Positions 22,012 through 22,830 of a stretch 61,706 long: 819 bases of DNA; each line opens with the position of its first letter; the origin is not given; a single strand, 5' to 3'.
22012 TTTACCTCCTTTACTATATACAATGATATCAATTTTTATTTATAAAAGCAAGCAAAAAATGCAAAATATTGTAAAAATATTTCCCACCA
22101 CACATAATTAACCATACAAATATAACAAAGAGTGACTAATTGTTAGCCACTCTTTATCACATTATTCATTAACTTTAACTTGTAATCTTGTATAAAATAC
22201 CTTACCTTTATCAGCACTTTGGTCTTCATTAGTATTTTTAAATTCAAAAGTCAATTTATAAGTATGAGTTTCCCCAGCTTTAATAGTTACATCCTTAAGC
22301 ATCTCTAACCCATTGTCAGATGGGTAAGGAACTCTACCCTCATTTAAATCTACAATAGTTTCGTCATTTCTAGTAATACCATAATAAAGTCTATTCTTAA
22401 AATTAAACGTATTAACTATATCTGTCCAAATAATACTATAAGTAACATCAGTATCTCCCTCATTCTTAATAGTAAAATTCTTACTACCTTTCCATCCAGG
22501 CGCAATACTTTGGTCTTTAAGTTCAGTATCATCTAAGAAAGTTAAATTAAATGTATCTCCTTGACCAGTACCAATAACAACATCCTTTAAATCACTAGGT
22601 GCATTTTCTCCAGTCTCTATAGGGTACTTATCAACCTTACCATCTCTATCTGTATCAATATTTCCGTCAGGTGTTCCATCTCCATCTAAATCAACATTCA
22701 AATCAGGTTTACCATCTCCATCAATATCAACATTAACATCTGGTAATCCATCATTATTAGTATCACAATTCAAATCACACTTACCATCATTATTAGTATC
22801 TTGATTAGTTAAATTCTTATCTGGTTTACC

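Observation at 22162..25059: Giant Cys-rich thrombospondin-type-3-like calcium-repeat protein fused to the cassette domain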

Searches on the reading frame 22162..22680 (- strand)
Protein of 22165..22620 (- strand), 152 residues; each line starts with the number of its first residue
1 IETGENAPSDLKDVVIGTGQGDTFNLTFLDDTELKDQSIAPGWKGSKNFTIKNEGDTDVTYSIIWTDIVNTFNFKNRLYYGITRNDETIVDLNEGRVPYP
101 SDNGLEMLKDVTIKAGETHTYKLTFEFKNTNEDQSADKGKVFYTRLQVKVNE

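Call 20: search_solved_structures(query=A1, max_evalue=10, show_alignments=2)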
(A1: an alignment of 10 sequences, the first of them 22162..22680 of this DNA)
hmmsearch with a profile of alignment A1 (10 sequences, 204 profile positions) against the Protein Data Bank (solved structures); distinct sequences matched with E-value up to 10: 2.
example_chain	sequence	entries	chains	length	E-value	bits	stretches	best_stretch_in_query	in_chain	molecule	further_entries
5a2f_A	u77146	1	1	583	0.69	12.9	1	69-114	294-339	CD166 ANTIGEN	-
4o6v_A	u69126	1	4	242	0.81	12.7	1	20-71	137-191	Oxidoreductase, short-chain dehydrogenase/reductase family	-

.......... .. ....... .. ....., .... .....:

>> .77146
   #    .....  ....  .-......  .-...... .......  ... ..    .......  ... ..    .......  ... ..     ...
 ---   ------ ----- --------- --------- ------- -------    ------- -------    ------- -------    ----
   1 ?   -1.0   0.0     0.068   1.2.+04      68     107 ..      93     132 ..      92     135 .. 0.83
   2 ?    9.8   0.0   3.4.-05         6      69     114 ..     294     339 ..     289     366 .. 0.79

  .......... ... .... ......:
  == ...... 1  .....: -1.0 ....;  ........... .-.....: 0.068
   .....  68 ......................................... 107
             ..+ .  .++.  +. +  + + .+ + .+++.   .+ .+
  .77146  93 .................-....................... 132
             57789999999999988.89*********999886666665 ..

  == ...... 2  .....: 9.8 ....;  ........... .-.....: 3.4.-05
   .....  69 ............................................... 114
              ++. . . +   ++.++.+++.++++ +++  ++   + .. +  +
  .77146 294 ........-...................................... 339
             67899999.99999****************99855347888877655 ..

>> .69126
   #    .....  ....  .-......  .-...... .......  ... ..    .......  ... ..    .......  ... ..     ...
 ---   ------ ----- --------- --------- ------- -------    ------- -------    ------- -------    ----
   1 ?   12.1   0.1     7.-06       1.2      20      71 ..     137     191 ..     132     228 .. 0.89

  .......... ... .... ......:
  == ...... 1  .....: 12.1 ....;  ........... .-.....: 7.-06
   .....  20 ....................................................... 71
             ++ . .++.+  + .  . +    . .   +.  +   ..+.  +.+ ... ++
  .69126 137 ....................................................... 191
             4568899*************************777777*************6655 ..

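Call 31: predict_structure(alignment_id=A3)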
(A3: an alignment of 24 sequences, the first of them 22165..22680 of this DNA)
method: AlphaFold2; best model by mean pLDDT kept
length: 172 residues; sequences in the alignment: 24
mean_pLDDT: 81.4   pTM: 0.74
mean pLDDT of the five models: 81.4, 79.9, 74.6, 73.8, 70.9
residues with pLDDT >= 90: 101; 70-90: 25; 50-70: 26; < 50: 20
segments of 3 or more residues with pLDDT < 50: 1-7, 18-29
pLDDT, mean of each block of 10 residues (from residue 1): 43 53 46 73 71 63 92 94 94 94 97 96 96 97 95 89 90 83
secondary structure, 60 per line:
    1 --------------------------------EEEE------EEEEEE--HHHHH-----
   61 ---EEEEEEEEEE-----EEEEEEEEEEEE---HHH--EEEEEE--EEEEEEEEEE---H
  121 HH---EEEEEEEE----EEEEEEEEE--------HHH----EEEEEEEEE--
elements in order: E33-36 E43-48 H51-55 E64-73 E79-90 E99-104 E107-116 E126-133 E138-146 E162-170

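Call 35: fold_search(model_id=the predicted structure, library=pdb)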
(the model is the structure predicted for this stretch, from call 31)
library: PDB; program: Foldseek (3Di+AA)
matches with E <= 10: 1655; with E <= 0.001: 12
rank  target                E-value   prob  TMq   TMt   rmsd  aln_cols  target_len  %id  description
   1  2bpa_2                3.3e-04  0.99  0.32  0.31  10.0       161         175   15  ATOMIC STRUCTURE OF SINGLE-STRANDED DNA BACTERIOPHAGE PHIX174 AND ITS FUNCTIONAL IMPLICATIONS (released 1991-12-03)
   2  3pob_A                4.2e-04  1.00  0.36  0.49   6.3       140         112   14  Crystal structure of MASP-1 CUB2 domain in complex with the collagen-like domain of MBL (released 2011-08-24)
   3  9n4q_F                4.4e-04  1.00  0.36  0.22   6.5       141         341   12  Composite map for GluK2-2xNeto2 in the apo state (released 2025-09-17)
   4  9n4q_E                5.5e-04  1.00  0.36  0.22   6.5       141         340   12  Composite map for GluK2-2xNeto2 in the apo state (released 2025-09-17)
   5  6yg8_E                5.5e-04  0.97  0.27  0.11   9.7       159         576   16  Cryo-EM structure of a BcsB pentamer in the context of an assembled Bcs macrocomplex (released 2021-02-24)
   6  4d8m                  7.3e-04  1.00  0.41  0.15   7.6       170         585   14  Crystal structure of Bacillus thuringiensis Cry5B nematocidal toxin (released 2012-12-19)
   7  5of2                  7.7e-04  0.99  0.34  0.31  11.0       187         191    9  The structural versatility of TasA in B. subtilis biofilm formation (released 2018-03-21)
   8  9n4s_E                8.1e-04  1.00  0.37  0.23   7.0       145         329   12  Composite map for GluK2-1xNeto2 in the open state, in complex with the positive allosteric modulator BPAM344 and agoni (released 2025-09-17)
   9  8xck_F                8.6e-04  0.99  0.39  0.24  20.2       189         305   14  Closed state of central tail fiber of bacteriophage lambda (released 2024-05-01)
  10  5of1_B                8.6e-04  0.98  0.31  0.29  11.3       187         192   12  The structural versatility of TasA in B. subtilis biofilm formation (released 2018-03-21)
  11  9ihc_B                9.1e-04  0.99  0.32  0.41   7.0       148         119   13  CryoEM structure of a synthetic antibody, COP-2, in complex with the C-terminal domain of Clostridium perfringens Ente (released 2025-03-12)
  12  6ov2_B                9.6e-04  0.97  0.27  0.32   9.2       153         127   12  Crystal structure of human claudin-9 in complex with Clostridium perfringens entertoxin C-terminal domain in closed fo (released 2019-09-04)
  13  8xcj_F                1.1e-03  0.99  0.40  0.19  16.9       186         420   14  Open State of central tail fiber of bacteriophage lambda upon binding to LamB (gpJ713-LamB complex) (released 2024-05-01)
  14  9k3n_AA               1.1e-03  0.98  0.34  0.33   9.3       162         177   18  The structure of Salmonella phage PJNS002 (released 2025-08-13)
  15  7r1e_A                1.1e-03  1.00  0.44  0.15   6.8       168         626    8  Mosquitocidal Cry11Ba determined at pH 10.4 from naturally-occurring nanocrystals by Serial femtosecond crystallograph (released 2022-07-27)
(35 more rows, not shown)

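Call 56: find_homologous_proteins(query=A1, max_evalue=0.001)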
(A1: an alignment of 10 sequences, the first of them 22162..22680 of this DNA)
Query A1 (10 sequences) (172 aa, profile of the alignment): 421 proteins with E <= 0.001 among 8000 candidates; the best 120 are listed.
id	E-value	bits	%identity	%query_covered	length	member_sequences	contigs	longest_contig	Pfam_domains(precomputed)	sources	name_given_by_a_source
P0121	1.7e-82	294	23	66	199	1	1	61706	-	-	-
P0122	1.4e-81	291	-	-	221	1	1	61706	-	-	-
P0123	5.0e-62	227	38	19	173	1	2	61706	-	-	-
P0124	1.3e-61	226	-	-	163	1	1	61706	-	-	-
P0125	9.9e-61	223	28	70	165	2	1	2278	-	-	-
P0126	9.1e-44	168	26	69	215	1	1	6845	-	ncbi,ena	-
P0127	2.6e-43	166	26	66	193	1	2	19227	-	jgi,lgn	-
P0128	1.1e-42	164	24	82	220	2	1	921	-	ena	-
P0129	1.9e-41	160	22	68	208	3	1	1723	-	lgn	-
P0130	3.2e-41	159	-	-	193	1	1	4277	-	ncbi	-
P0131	7.3e-41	158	28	66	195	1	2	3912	-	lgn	-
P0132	9.0e-41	158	-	-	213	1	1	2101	-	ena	-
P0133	2.6e-40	156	45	18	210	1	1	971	-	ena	-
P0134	3.3e-40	156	-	-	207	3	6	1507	-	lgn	-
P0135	3.3e-40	156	45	18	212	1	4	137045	-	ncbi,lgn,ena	-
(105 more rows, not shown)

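Call 84: search_protein_representatives(alignment_id=A3)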
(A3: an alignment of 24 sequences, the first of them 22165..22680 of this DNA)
Query: 24 sequences, 154 profile positions. Proteins with E-value up to 0.001 (for the whole library): 2128; up to 1e-10: 1053; up to 1e-30: 18. The best 150 are listed.
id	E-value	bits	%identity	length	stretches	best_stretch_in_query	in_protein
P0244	1.1e-53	197.5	-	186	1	2-154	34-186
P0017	3.9e-51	189.2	-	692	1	2-154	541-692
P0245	1.5e-50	187.3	-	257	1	3-154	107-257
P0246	8.5e-49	181.6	-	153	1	14-154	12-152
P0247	9.9e-38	145.7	-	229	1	5-151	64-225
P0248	2.8e-37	144.2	-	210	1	3-152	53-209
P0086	4.3e-36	140.3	-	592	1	4-153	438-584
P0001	1.1e-34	135.7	-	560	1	3-153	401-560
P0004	5.3e-34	133.6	-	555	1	2-153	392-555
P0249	1.4e-33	132.1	-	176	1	2-151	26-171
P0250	3.4e-33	130.9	-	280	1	7-153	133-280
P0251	7.1e-33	129.9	-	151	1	5-153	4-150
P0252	2.6e-32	128.1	-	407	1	3-152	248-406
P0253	6.0e-32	126.9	-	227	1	2-152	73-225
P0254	9.2e-32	126.3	-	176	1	15-152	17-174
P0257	1.5e-30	122.4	-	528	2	17-151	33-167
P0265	2.0e-28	115.4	-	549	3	11-152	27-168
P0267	2.9e-28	114.9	-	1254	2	31-151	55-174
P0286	9.9e-24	100.2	-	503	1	18-150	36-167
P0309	6.6e-22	94.3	-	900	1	23-152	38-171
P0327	6.4e-21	91.1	-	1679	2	6-153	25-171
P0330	8.1e-21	90.7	-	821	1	26-151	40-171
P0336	1.4e-20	90.0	-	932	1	26-151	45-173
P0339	1.9e-20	89.5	-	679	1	22-151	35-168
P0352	4.2e-20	88.4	-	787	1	26-151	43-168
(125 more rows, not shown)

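Call 85: search_protein_families(library=pfam, proteins=[P0257, P0265, P0267, P0286, P0309, P0327, P0336, P0339, P0352, P0330], max_evalue=0.001)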
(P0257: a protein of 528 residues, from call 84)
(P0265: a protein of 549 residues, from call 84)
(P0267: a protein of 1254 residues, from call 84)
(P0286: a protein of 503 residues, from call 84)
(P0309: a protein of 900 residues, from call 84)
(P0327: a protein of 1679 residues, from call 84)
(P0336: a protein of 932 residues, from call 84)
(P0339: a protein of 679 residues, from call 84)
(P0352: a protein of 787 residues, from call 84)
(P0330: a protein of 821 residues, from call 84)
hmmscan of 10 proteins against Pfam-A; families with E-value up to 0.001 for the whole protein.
P0257 (528 aa): 2 families
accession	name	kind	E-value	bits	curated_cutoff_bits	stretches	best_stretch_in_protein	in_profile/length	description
PF19789.6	DUF6273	-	9.5e-19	68.3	23.5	1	378-527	28-170/172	Domain of unknown function (DUF6273)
PF12389.13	Peptidase_M73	-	4.2e-10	40.2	22.5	1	4-82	4-78/196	Camelysin metallo-endopeptidase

P0265 (549 aa): 1 family
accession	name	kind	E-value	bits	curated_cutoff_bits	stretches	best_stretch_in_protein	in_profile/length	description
PF12389.13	Peptidase_M73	-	1.7e-10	41.5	22.5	1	3-81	3-78/196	Camelysin metallo-endopeptidase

P0267 (1254 aa): 2 families
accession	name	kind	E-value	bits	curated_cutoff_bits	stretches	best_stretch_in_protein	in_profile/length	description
PF05342.19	Peptidase_M26_N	-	7.2e-06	25.8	27.7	1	836-940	149-243/250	M26 IgA1-specific Metallo-endopeptidase N-terminal region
PF00041.27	fn3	-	0.00011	22.7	25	0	527-562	41-75/84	Fibronectin type III domain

P0286 (503 aa): 2 families
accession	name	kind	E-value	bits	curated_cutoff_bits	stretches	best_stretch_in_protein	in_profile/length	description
PF03382.20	DUF285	-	2.1e-31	108.6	25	2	355-465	12-110/120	Mycoplasma protein of unknown function, DUF285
PF12389.13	Peptidase_M73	-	0.00012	22.4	22.5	0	12-84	10-78/196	Camelysin metallo-endopeptidase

P0309 (900 aa): 1 family
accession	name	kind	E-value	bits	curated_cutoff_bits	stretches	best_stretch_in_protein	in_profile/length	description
PF12389.13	Peptidase_M73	-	4.5e-07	30.3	22.5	1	2-75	3-73/196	Camelysin metallo-endopeptidase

P0327 (1679 aa): 1 family
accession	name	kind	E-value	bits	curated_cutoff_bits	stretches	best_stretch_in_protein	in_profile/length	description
PF17957.7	Big_7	-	1.8e-09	38.5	24.1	1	677-733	14-69/70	Bacterial Ig domain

P0336 (932 aa): 3 families
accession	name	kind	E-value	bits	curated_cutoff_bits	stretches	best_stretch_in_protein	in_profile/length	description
PF09479.16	Flg_new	-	5.1e-25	87.8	27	2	588-653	3-65/65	Listeria-Bacteroides repeat domain (List_Bact_rpt)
PF18998.6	Flg_new_2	-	7.8e-10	39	23.6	0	402-440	32-72/73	Divergent InlB B-repeat domain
PF12389.13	Peptidase_M73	-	8.2e-05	23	22.5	0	18-86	15-79/196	Camelysin metallo-endopeptidase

P0339 (679 aa): 0 families

P0352 (787 aa): 2 families
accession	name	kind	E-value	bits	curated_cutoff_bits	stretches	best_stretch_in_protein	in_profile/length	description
PF09479.16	Flg_new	-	1.1e-08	35.5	27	1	326-392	1-64/65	Listeria-Bacteroides repeat domain (List_Bact_rpt)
PF18998.6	Flg_new_2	-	3.1e-06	27.5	23.6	1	326-397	1-72/73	Divergent InlB B-repeat domain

P0330 (821 aa): 1 family
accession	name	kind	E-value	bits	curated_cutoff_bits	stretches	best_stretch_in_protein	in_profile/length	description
PF19789.6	DUF6273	-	2.7e-06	27.8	23.5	0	747-797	127-171/172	Domain of unknown function (DUF6273)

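Call 88: find_related_loci(query=window:22165-22620:-, collection=metagenome_contigs, flank=8000)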
Query window:22165-22620:- (152 aa) in metagenome_contigs; peptide patterns used: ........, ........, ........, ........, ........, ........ (x = any residue, [..] = any of these).
121 stretches matched a pattern, but none encodes a relative of the query by tblastn (E <= 1e-3).
